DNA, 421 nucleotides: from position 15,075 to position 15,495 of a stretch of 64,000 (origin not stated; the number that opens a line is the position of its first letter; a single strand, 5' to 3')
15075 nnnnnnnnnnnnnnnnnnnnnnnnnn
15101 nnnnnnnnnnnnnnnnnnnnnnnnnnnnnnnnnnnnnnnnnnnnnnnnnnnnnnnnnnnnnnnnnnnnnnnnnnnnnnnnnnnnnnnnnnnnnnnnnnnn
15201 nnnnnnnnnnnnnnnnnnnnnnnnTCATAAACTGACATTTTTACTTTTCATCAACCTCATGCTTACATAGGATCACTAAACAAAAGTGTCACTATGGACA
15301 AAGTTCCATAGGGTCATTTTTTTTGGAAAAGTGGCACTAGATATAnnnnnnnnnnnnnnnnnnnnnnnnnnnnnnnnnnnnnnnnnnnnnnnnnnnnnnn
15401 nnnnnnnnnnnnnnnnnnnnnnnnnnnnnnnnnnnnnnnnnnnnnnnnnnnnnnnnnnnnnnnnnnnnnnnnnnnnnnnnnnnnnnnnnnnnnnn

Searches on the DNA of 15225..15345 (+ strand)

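Call 68: search_dna_similar(query=window:15225-15345:+, collection=plasmids, mode=near, max_rows=8)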
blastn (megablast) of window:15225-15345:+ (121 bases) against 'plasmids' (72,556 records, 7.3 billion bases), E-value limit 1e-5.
Records with a match: 960; places in all: 1376; records where one place covers at least 80% of the query: 959.
Best place of each record, by identity: >=99% 543; 95-99% 3; 80-90% 414.
By first word of the organism name: Escherichia 321; Enterobacter 260; Salmonella 254; Klebsiella 58; Citrobacter 33; Leclercia 10; Raoultella 8; Serratia 7; Cronobacter 2; Shigella 2; and 4 more.
By predicted mobility (MOB-suite, as given by PLSDB): conjugative 960.
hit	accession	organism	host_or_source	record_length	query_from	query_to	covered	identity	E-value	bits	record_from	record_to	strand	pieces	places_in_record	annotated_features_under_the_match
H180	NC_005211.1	Serratia marcescens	-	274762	1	121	100%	100.0%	8e-25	230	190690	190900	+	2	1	none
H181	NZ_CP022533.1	Enterobacter hormaechei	Homo sapiens,endotracheal tube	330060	1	121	100%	100.0%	8e-25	230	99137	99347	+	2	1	none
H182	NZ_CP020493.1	Salmonella enterica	chicken skin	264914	1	121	100%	100.0%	8e-25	230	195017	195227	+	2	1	none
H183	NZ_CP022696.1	Citrobacter farmeri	Homo sapiens,Rectal swab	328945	1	121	100%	100.0%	8e-25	230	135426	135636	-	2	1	none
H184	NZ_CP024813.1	Enterobacter sp. CRENT-193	Homo sapiens,wound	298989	1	121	100%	100.0%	8e-25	230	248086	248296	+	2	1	none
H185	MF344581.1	Enterobacter cloacae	-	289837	1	121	100%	100.0%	8e-25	230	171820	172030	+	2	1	none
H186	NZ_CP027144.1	Enterobacter hormaechei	-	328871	1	121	100%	100.0%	8e-25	230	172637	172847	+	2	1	none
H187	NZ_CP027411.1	Salmonella enterica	Homo sapiens,stool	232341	1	121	100%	100.0%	8e-25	230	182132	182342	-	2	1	none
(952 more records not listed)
